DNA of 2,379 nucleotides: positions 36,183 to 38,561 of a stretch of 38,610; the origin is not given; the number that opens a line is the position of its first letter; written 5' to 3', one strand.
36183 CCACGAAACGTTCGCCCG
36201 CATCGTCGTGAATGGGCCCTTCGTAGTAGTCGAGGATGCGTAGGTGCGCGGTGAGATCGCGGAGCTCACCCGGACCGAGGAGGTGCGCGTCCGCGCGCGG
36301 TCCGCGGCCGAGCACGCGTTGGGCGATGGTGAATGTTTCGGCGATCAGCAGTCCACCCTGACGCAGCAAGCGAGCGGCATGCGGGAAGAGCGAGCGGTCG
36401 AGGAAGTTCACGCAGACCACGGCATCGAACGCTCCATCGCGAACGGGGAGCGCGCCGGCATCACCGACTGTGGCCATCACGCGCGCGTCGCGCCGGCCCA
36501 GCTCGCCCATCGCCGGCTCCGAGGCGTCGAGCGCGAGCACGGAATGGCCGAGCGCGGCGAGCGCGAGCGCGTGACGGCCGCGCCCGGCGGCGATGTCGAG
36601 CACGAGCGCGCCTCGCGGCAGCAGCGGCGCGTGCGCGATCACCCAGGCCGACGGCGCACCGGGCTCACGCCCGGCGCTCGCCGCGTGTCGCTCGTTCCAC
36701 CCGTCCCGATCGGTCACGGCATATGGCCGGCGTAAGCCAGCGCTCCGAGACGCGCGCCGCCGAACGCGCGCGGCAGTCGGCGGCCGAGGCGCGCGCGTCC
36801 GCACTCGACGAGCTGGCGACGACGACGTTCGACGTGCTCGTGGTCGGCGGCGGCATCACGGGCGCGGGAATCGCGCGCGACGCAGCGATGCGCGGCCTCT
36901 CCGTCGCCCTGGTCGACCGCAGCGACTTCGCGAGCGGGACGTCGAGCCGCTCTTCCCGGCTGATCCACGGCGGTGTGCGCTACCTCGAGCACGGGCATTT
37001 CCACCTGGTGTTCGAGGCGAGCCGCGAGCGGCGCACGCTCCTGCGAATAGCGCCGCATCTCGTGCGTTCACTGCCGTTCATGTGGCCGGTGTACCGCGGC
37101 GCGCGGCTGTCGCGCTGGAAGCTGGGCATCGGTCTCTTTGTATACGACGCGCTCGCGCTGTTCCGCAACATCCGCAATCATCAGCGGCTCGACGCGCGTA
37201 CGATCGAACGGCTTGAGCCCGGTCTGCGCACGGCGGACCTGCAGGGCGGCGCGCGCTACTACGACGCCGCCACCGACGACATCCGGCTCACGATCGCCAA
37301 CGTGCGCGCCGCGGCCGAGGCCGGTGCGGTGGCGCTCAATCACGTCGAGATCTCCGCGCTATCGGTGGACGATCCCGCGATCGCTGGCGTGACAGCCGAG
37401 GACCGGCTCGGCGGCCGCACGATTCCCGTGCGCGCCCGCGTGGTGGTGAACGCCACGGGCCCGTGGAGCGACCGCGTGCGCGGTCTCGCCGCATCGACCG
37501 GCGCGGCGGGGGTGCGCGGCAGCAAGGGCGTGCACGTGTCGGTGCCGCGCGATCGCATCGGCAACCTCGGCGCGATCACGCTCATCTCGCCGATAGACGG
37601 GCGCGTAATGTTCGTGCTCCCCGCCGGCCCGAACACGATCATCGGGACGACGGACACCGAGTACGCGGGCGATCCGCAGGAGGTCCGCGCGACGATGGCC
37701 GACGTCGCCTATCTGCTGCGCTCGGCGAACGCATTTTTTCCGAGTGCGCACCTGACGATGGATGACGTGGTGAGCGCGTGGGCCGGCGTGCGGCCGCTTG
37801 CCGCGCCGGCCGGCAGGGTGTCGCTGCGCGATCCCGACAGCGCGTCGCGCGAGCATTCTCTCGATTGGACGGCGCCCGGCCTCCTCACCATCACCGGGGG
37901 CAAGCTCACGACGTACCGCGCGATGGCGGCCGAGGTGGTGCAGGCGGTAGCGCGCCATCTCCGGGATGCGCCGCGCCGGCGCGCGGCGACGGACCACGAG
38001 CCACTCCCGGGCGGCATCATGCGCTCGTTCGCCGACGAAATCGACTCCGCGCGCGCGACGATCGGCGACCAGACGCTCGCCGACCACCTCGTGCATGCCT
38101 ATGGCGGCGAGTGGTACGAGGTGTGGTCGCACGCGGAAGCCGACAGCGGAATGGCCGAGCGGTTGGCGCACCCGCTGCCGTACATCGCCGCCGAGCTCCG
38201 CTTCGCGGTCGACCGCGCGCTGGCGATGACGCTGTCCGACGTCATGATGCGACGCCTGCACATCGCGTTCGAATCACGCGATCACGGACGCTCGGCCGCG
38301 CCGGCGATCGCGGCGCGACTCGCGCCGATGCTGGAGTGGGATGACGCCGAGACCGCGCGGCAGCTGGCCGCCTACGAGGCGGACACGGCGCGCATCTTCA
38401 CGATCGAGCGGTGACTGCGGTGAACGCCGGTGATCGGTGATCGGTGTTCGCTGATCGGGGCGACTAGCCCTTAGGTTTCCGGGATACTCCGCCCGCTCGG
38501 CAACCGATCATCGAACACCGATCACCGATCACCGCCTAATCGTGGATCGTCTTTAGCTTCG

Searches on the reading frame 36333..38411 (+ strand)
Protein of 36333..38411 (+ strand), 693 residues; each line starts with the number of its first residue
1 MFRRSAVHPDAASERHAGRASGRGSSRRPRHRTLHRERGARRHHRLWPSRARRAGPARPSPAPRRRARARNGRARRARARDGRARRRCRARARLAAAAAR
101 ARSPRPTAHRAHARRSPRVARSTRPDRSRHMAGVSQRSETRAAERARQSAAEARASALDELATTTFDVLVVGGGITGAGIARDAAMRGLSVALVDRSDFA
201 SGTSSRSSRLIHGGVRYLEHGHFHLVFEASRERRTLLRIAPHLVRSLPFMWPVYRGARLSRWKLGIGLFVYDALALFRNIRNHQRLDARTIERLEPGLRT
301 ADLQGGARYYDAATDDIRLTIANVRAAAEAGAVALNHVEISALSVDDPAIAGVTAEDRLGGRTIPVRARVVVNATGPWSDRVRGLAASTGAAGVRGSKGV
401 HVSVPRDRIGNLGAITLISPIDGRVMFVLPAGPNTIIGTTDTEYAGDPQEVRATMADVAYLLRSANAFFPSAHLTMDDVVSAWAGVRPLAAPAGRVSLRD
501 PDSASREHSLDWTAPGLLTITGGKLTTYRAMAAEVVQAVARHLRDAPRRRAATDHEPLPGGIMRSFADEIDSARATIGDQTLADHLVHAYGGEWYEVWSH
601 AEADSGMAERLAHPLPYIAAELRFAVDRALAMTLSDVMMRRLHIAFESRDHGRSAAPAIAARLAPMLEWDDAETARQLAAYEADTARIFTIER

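Call 63: search_protein_families(library=pfam, proteins=[window:36333-38411:+], max_evalue=0.0001)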
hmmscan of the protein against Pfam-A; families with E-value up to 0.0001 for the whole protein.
window:36333-38411:+ (693 aa): 4 families
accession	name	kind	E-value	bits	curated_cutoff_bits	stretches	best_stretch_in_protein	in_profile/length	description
PF01266.30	DAO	-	5.6e-57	194.3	27.9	1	167-529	1-353/353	FAD dependent oxidoreductase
PF16901.10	DAO_C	-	5.6e-25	88.1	31.4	1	552-673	2-125/126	C-terminal domain of alpha-glycerophosphate oxidase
PF12831.13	FAD_oxidored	-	8.8e-09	35.6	27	1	167-209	1-43/416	FAD dependent oxidoreductase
PF13450.12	NAD_binding_8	-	1.8e-05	25.4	21.9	0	170-221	1-48/68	NAD(P)-binding Rossmann-like domain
